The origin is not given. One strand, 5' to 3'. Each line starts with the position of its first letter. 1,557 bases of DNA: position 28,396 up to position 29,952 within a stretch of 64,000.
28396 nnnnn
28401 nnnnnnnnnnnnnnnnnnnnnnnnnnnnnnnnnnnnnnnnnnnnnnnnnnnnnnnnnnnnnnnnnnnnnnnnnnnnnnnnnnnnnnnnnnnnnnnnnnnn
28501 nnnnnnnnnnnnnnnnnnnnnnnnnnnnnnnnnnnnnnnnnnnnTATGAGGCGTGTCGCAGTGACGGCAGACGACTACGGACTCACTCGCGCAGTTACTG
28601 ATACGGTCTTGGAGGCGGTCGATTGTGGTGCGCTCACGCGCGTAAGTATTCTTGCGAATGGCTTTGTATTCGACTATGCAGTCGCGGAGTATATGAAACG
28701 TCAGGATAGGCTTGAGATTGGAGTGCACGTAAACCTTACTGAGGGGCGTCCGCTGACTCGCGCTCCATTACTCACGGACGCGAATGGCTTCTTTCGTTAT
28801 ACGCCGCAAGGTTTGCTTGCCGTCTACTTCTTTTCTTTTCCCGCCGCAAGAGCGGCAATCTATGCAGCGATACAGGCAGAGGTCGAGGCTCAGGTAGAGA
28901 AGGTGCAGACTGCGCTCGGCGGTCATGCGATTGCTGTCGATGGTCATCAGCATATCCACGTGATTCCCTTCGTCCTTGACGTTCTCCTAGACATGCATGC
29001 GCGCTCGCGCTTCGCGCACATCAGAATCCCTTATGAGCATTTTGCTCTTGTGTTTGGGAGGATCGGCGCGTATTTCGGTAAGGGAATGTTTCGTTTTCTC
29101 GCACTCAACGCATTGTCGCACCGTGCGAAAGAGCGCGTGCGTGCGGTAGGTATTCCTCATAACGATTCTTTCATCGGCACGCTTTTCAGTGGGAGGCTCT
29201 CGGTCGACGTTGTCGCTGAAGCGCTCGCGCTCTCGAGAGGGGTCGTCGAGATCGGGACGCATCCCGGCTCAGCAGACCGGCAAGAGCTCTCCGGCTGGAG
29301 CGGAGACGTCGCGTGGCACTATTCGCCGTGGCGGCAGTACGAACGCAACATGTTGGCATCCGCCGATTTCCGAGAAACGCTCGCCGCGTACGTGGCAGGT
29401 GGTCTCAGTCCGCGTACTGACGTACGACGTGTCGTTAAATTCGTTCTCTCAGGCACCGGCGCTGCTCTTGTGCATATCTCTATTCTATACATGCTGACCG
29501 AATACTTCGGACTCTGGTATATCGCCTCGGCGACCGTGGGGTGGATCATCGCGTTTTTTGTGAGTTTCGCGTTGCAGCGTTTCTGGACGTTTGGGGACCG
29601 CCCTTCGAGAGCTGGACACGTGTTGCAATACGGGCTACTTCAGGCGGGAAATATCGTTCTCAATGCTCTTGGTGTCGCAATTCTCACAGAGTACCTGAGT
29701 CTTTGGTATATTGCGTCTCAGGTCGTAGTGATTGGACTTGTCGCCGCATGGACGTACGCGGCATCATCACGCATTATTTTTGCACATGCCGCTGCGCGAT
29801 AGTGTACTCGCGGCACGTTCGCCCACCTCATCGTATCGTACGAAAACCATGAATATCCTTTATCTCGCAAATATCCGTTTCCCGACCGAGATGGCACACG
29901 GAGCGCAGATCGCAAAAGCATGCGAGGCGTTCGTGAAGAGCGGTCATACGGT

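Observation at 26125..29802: ArnT-like / ArnC-like / YdjC(NaxD)-GtrA cassette: predicted undecaprenyl-phosphate aminosugar modification pathway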

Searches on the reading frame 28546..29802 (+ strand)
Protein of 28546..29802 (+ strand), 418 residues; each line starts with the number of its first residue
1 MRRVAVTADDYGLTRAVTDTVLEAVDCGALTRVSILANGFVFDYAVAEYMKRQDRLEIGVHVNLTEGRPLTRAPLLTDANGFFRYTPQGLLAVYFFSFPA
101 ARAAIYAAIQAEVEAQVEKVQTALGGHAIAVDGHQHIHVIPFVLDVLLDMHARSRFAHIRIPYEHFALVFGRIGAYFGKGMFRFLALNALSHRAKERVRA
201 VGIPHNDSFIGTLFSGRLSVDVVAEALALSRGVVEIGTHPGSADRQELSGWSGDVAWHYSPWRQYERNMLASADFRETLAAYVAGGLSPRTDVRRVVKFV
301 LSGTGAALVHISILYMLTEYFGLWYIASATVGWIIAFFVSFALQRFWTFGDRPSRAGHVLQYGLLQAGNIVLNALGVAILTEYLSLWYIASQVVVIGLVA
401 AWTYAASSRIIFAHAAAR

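Call 5: search_protein_families(library=pfam, proteins=[window:28546-29802:+], max_evalue=0.01)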
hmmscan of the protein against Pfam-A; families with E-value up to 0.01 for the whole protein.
window:28546-29802:+ (418 aa): 2 families
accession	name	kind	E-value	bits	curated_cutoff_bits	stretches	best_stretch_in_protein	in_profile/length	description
PF04794.17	YdjC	-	7.9e-43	147.7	29.7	1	3-280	1-265/266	YdjC-like protein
PF04138.20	GtrA_DPMS_TM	-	1.7e-19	70.5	26.1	1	298-412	1-117/117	GtrA/DPMS, transmembrane domain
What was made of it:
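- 28552..29385 (+): YdjC (ChbG/HpnK/NaxD family) metal-dependent de-N-acetylase domain, residues 3-280. Predicted to be cytoplasmic. Pfam E 7.9e-43 (call 5).
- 29437..29781 (+): GtrA-like four-helix membrane domain, residues 298-412. Candidate Und-P-sugar flippase or lipid-presenting platform. Pfam PF04138 E 1.7e-19 (call 5).
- Checked: Fusion, 28546-29802: PF04794 YdjC at residues 3-280 (E 7.9e-43) and PF04138 GtrA at residues 298-412 (E 1.7e-19) (call 5).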

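Call 6: search_protein_families(library=ncbifam, proteins=[window:28546-29802:+], max_evalue=0.01)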
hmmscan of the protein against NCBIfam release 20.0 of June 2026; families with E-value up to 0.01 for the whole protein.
window:28546-29802:+ (418 aa): 2 families
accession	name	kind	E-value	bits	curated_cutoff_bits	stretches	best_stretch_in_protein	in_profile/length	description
TIGR03473.1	HpnK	hypoth_equivalog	1.3e-32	113.1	232.6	1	1-248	1-243/283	hopanoid biosynthesis-associated protein HpnK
NF002559.0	PRK02134.1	equivalog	4.1e-23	82.2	227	1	2-188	3-151/249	chitin disaccharide deacetylase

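Call 12: find_homologous_proteins(query=window:28546-29802:+, max_evalue=0.00001)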
Query window:28546-29802:+ (418 aa): 44 proteins with E <= 0.00001 among 8000 candidates.
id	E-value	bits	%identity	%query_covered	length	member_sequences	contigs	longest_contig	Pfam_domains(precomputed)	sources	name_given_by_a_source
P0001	9.5e-273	922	100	100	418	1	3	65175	PF04138.21,PF04794.18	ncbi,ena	-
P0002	4.0e-102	361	44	100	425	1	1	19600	PF04138.21,PF04794.18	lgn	-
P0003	4.5e-101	357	45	99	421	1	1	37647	PF04138.21,PF04794.18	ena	-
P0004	2.3e-92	328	41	98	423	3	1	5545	PF04138.21,PF04794.18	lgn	-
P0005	2.5e-91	325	41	95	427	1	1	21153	PF04138.21,PF04794.18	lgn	-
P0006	1.9e-81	292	40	99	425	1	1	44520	PF04138.21,PF04794.18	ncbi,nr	ncbi:ChbG/HpnK family deacetylase [Candidatus Nomurabacteria bacterium]|nr:ChbG/HpnK family deacetyl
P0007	1.7e-78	283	37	100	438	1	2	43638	PF04138.21,PF04794.18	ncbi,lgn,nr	ncbi:MAG: ChbG/HpnK family deacetylase [Candidatus Pacebacteria bacterium]|nr:ChbG/HpnK family deace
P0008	4.4e-78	281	39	99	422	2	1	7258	PF04138.21,PF04794.18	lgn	-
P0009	3.4e-76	275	40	98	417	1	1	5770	PF04138.21,PF04794.18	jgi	jgi:predicted glycoside hydrolase/deacetylase ChbG (UPF0249 family)/putative flippase GtrA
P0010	2.0e-73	266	38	99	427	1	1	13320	PF04138.21,PF04794.18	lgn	-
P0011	1.4e-64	237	35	99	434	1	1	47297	PF04138.21,PF04794.18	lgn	-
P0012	1.0e-27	115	33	63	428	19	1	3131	PF04138.21,PF04794.18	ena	-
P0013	5.0e-27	113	35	51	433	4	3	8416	PF04138.21,PF04794.18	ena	-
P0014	4.3e-21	94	36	58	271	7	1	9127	PF04794.18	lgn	-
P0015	8.3e-20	89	34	58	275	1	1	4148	PF04794.18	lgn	-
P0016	1.1e-19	89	34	58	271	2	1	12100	PF04794.18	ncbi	ncbi:MAG: ChbG/HpnK family deacetylase [Acidobacteriota bacterium]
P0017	6.6e-18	83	33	62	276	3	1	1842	PF04794.18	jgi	jgi:predicted glycoside hydrolase/deacetylase ChbG (UPF0249 family)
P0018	7.4e-18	83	32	60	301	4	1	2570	PF04794.18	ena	-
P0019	6.0e-17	80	34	58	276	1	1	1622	PF04794.18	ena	-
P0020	6.0e-17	80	28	68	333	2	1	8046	PF04794.18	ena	-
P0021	8.0e-17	80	31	66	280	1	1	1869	PF04794.18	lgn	-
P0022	1.1e-16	79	33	58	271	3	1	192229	PF04794.18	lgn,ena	-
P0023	1.8e-16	78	33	58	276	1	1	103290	PF04794.18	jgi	-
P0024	4.9e-16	77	32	58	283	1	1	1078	PF04794.18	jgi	jgi:chitin disaccharide deacetylase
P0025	5.6e-16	77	33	58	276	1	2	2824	PF04794.18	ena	-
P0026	2.0e-15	75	33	58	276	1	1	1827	PF04794.18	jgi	-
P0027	2.0e-15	75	38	29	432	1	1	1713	PF00534.27,PF13579.13,PF04138.21,PF13439.13,PF13692.13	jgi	-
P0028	2.8e-15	75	32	58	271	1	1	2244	PF04794.18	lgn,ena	-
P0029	4.6e-15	74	26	73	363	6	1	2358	PF04794.18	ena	-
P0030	1.6e-14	72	35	39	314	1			PF04794.18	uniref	uniref:Carbohydrate deacetylase n=1 Tax=Capra hircus TaxID=9925 RepID=A0A452DL36_CAPHI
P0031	1.1e-13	69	37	38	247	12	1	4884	PF04794.18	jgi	jgi:predicted glycoside hydrolase/deacetylase ChbG (UPF0249 family)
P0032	4.3e-13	67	29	67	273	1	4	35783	PF04794.18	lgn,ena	-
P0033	6.6e-13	67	36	38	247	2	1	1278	PF04794.18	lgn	-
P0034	7.7e-13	66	31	58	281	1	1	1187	PF04794.18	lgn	-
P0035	9.1e-13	66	36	34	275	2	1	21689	PF04794.18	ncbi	-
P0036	1.9e-12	65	31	67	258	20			PF04794.18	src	-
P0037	2.1e-12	65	38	33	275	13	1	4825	PF04794.18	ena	-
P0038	4.4e-12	64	34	37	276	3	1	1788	PF04794.18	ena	-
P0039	1.3e-10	59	35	39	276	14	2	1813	PF04794.18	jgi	-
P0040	3.7e-8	51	34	35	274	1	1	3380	PF04794.18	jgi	jgi:chitin disaccharide deacetylase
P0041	4.2e-8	51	30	58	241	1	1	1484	PF04794.18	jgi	jgi:predicted glycoside hydrolase/deacetylase ChbG (UPF0249 family)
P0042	5.0e-8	51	30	36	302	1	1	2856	PF04794.18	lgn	-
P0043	4.7e-7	47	32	47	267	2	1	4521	PF04794.18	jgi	jgi:predicted glycoside hydrolase/deacetylase ChbG (UPF0249 family)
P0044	1.1e-6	46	29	50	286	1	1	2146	PF04794.18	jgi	jgi:predicted glycoside hydrolase/deacetylase ChbG (UPF0249 family)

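Call 13: find_encoding_contigs(protein=P0001, flank=6000, max_places=3)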
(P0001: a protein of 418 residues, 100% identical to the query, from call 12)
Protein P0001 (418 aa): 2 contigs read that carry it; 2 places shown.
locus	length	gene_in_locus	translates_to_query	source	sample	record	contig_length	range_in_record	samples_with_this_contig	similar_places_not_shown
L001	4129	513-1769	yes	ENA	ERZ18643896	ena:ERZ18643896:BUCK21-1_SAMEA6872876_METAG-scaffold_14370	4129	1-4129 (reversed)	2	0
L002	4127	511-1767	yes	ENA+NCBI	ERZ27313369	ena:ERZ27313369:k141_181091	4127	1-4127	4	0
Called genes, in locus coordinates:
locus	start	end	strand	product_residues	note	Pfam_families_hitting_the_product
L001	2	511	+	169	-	?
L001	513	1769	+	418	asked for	PF04794:YdjC, PF04138:GtrA_DPMS_TM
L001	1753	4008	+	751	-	PF13439:Glyco_transf_4, PF13579:Glyco_trans_4_4, PF00534:Glycos_transf_1, PF13524:Glyco_trans_1_2, PF13692:Glyco_trans_1_4, PF13439:Glyco_transf_4, PF00534:Glycos_transf_1, PF13692:Glyco_trans_1_4, +1 more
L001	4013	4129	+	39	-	?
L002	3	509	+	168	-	?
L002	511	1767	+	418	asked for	PF04794:YdjC, PF04138:GtrA_DPMS_TM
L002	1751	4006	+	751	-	PF13439:Glyco_transf_4, PF13579:Glyco_trans_4_4, PF00534:Glycos_transf_1, PF13524:Glyco_trans_1_2, PF13692:Glyco_trans_1_4, PF13439:Glyco_transf_4, PF00534:Glycos_transf_1, PF13692:Glyco_trans_1_4, +1 more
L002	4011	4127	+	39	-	?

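Call 14: find_encoding_contigs(protein=P0006, flank=8000, max_places=2)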
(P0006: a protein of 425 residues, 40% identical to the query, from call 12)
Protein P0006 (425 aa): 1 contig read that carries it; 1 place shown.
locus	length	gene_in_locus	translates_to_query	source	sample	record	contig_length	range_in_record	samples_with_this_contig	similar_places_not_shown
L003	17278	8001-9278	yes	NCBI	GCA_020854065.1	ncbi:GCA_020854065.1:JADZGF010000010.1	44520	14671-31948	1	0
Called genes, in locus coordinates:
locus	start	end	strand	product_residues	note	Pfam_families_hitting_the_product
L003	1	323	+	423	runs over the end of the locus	-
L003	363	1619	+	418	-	PF01040:UbiA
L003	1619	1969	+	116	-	PF00893:Multi_Drug_Res (faint), PF10639:TMEM234 (weak)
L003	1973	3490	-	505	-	PF13231:PMT_2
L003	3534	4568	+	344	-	PF01073:3Beta_HSD, PF01370:Epimerase, PF02719:Polysacc_synt_2, PF04321:RmlD_sub_bind, PF13460:NAD_binding_10, PF16363:GDP_Man_Dehyd, PF07993:NAD_binding_4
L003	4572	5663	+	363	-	PF13439:Glyco_transf_4 (weak), PF13579:Glyco_trans_4_4 (faint), PF00534:Glycos_transf_1, PF13692:Glyco_trans_1_4, PF13524:Glyco_trans_1_2 (weak)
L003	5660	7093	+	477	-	PF13231:PMT_2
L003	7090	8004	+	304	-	PF00535:Glycos_transf_2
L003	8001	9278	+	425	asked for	PF04794:YdjC, PF04138:GtrA_DPMS_TM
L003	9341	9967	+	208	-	PF13489:Methyltransf_23, PF08241:Methyltransf_11, PF08242:Methyltransf_12, PF13649:Methyltransf_25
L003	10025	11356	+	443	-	PF01467:CTP_transf_like, PF13714:PEP_mutase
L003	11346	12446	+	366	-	PF02776:TPP_enzyme_N, PF02775:TPP_enzyme_C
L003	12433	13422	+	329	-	PF00465:Fe-ADH, PF13685:Fe-ADH_2, PF25137:ADH_Fe_C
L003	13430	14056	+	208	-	PF04991:LicD (weak)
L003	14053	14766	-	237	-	PF13489:Methyltransf_23, PF24675:NpmA (weak), PF05175:MTS (weak), PF08241:Methyltransf_11, PF08242:Methyltransf_12, PF13649:Methyltransf_25, PF13847:Methyltransf_31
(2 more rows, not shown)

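Call 15: find_encoding_contigs(protein=P0007, flank=8000, max_places=2)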
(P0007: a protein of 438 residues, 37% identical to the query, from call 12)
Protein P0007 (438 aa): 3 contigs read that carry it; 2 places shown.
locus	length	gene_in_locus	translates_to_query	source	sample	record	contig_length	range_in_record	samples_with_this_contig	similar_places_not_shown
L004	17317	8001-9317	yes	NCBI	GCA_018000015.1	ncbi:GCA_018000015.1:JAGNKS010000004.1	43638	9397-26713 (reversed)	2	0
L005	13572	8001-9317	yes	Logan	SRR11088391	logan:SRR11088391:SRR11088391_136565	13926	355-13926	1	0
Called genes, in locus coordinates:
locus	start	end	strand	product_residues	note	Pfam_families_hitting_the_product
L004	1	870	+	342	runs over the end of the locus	PF00534:Glycos_transf_1, PF13692:Glyco_trans_1_4, PF13524:Glyco_trans_1_2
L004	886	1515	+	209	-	PF13489:Methyltransf_23, PF08241:Methyltransf_11, PF08242:Methyltransf_12 (weak), PF13649:Methyltransf_25 (weak)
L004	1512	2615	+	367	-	PF03016:Exostosin_GT47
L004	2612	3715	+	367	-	PF13439:Glyco_transf_4, PF13579:Glyco_trans_4_4 (faint), PF20706:GT4-conflict, PF00534:Glycos_transf_1, PF13692:Glyco_trans_1_4, PF13524:Glyco_trans_1_2 (weak)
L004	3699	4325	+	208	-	PF13489:Methyltransf_23, PF07021:MetW, PF13649:Methyltransf_25 (weak), PF13847:Methyltransf_31 (weak), PF08241:Methyltransf_11, PF08242:Methyltransf_12 (weak)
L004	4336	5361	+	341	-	PF01370:Epimerase, PF04321:RmlD_sub_bind, PF13460:NAD_binding_10 (weak), PF16363:GDP_Man_Dehyd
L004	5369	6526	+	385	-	PF13439:Glyco_transf_4, PF13579:Glyco_trans_4_4 (weak), PF00534:Glycos_transf_1, PF13692:Glyco_trans_1_4, PF13524:Glyco_trans_1_2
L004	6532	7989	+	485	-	PF13231:PMT_2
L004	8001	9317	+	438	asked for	PF04794:YdjC, PF04138:GtrA_DPMS_TM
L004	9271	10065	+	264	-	PF13489:Methyltransf_23, PF05219:DREV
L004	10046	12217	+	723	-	PF01370:Epimerase, PF16363:GDP_Man_Dehyd, PF13727:CoA_binding_3, PF01073:3Beta_HSD, PF01370:Epimerase, PF02719:Polysacc_synt_2, PF04321:RmlD_sub_bind, PF16363:GDP_Man_Dehyd, +4 more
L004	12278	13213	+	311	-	PF00535:Glycos_transf_2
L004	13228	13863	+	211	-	PF08241:Methyltransf_11, PF08242:Methyltransf_12, PF13489:Methyltransf_23, PF13649:Methyltransf_25, PF01209:Ubie_methyltran (weak), PF13847:Methyltransf_31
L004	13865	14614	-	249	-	PF13489:Methyltransf_23, PF02353:CMAS (faint), PF13847:Methyltransf_31 (weak), PF08241:Methyltransf_11, PF08242:Methyltransf_12, PF13649:Methyltransf_25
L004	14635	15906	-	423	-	PF01943:Polysacc_synt, PF13440:Polysacc_synt_3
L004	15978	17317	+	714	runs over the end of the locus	PF04932:Wzy_C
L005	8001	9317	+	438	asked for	PF04794:YdjC, PF04138:GtrA_DPMS_TM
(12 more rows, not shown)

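Call 17: find_encoding_contigs(protein=P0002, flank=6000, max_places=1)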
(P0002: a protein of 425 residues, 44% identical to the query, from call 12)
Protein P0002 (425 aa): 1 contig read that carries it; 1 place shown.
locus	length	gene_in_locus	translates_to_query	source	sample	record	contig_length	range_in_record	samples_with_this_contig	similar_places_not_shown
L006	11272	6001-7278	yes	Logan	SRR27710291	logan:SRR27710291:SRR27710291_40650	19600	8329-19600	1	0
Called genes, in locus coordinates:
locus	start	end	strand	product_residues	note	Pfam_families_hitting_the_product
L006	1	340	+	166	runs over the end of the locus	PF01936:NYN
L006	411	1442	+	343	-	PF00534:Glycos_transf_1, PF13692:Glyco_trans_1_4, PF13524:Glyco_trans_1_2 (weak)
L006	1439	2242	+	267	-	PF00535:Glycos_transf_2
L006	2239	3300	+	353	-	PF13439:Glyco_transf_4, PF20706:GT4-conflict, PF13579:Glyco_trans_4_4, PF00534:Glycos_transf_1, PF13692:Glyco_trans_1_4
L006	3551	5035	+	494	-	PF13231:PMT_2 (weak)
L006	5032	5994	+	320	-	PF00535:Glycos_transf_2, PF10111:Glyco_tranf_2_2 (weak)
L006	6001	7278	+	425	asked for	PF04794:YdjC, PF04138:GtrA_DPMS_TM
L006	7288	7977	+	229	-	PF01209:Ubie_methyltran, PF07021:MetW, PF13489:Methyltransf_23, PF08241:Methyltransf_11, PF08242:Methyltransf_12, PF13649:Methyltransf_25, PF13847:Methyltransf_31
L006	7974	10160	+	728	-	PF13439:Glyco_transf_4, PF13579:Glyco_trans_4_4, PF00534:Glycos_transf_1, PF13692:Glyco_trans_1_4, PF13439:Glyco_transf_4, PF00534:Glycos_transf_1, PF13524:Glyco_trans_1_2, PF13692:Glyco_trans_1_4, +1 more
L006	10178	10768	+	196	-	-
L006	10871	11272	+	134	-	?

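Call 18: find_encoding_contigs(protein=P0003, flank=6000, max_places=1)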
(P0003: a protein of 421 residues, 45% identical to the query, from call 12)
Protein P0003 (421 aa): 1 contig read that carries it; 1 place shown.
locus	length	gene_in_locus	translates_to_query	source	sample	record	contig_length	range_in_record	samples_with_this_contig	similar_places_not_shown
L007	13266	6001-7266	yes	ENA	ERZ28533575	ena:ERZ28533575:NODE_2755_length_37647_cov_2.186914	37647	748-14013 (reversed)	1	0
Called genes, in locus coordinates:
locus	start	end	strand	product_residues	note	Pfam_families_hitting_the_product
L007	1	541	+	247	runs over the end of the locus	PF13578:Methyltransf_24 (weak)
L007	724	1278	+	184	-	PF05711:TylF, PF13578:Methyltransf_24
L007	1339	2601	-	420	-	PF01943:Polysacc_synt, PF13440:Polysacc_synt_3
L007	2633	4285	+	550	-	-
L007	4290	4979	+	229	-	PF13489:Methyltransf_23, PF05219:DREV, PF13649:Methyltransf_25 (faint), PF08241:Methyltransf_11, PF08242:Methyltransf_12 (weak)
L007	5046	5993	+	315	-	PF00535:Glycos_transf_2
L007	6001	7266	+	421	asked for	PF04794:YdjC, PF04138:GtrA_DPMS_TM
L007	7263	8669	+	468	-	PF13231:PMT_2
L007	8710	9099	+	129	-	PF04138:GtrA_DPMS_TM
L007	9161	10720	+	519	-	PF01266:DAO (faint), PF01593:Amino_oxidase, PF13450:NAD_binding_8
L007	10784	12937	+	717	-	PF04932:Wzy_C, PF07719:TPR_2 (faint), PF13428:TPR_14 (faint), PF14559:TPR_19, PF23914:TPR_CcmH_CycH (weak)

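Call 19: find_encoding_contigs(protein=P0011, flank=6000, max_places=1)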
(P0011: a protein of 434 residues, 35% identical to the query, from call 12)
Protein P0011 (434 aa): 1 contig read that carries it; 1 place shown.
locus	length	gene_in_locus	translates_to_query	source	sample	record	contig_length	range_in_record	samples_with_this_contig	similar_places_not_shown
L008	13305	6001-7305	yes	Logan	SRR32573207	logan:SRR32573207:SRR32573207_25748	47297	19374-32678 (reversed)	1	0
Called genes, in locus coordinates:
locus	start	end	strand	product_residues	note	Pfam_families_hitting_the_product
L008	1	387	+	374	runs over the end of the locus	PF13439:Glyco_transf_4 (weak), PF00534:Glycos_transf_1, PF13692:Glyco_trans_1_4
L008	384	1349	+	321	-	PF01933:CofD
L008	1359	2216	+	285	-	PF03721:UDPG_MGDP_dh_N, PF00984:UDPG_MGDP_dh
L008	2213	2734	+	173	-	-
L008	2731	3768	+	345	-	PF00534:Glycos_transf_1, PF13692:Glyco_trans_1_4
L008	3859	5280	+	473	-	PF13231:PMT_2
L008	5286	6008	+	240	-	PF00535:Glycos_transf_2, PF10111:Glyco_tranf_2_2, PF13641:Glyco_tranf_2_3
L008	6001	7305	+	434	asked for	PF04794:YdjC, PF04138:GtrA_DPMS_TM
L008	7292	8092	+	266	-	PF00535:Glycos_transf_2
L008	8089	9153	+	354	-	PF13439:Glyco_transf_4, PF20706:GT4-conflict, PF13579:Glyco_trans_4_4, PF00534:Glycos_transf_1, PF13692:Glyco_trans_1_4, PF13524:Glyco_trans_1_2 (weak)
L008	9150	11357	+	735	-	PF13439:Glyco_transf_4, PF13579:Glyco_trans_4_4, PF00534:Glycos_transf_1, PF13692:Glyco_trans_1_4, PF13524:Glyco_trans_1_2, PF13439:Glyco_transf_4, PF00534:Glycos_transf_1, PF13524:Glyco_trans_1_2, +1 more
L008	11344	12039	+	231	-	PF08241:Methyltransf_11 (faint), PF13649:Methyltransf_25 (weak)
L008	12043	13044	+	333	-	PF01073:3Beta_HSD, PF01370:Epimerase, PF02719:Polysacc_synt_2, PF04321:RmlD_sub_bind (weak), PF07993:NAD_binding_4, PF13460:NAD_binding_10, PF16363:GDP_Man_Dehyd, PF08485:Polysacc_syn_2C, +2 more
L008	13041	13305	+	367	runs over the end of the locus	PF01073:3Beta_HSD (faint), PF01370:Epimerase, PF02719:Polysacc_synt_2 (faint), PF14667:Polysacc_synt_C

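Call 20: find_encoding_contigs(protein=P0013, flank=6000, max_places=2)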
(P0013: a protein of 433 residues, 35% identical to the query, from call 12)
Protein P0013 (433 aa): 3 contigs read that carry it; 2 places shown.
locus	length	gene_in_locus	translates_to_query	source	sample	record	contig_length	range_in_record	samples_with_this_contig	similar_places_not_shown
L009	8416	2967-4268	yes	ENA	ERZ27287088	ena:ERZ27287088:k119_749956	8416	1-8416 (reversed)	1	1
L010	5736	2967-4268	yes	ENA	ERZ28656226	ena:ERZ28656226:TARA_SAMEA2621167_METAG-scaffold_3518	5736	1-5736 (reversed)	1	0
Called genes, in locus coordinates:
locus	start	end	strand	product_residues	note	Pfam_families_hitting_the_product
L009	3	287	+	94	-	?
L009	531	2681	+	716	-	PF00596:Aldolase_II, PF00106:adh_short, PF01073:3Beta_HSD (weak), PF01370:Epimerase (weak), PF13561:adh_short_C2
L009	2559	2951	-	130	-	-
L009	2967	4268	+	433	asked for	PF04138:GtrA_DPMS_TM, PF04794:YdjC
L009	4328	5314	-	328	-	PF00535:Glycos_transf_2, PF13641:Glyco_tranf_2_3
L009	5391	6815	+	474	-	PF00180:Iso_dh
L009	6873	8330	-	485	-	PF07005:SBD_N, PF17042:NBD_C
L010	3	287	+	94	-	?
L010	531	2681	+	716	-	PF00596:Aldolase_II, PF00106:adh_short, PF01073:3Beta_HSD (weak), PF01370:Epimerase (weak), PF13561:adh_short_C2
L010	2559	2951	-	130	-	-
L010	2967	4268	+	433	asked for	PF04138:GtrA_DPMS_TM, PF04794:YdjC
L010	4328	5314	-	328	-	PF00535:Glycos_transf_2, PF13641:Glyco_tranf_2_3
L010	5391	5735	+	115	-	?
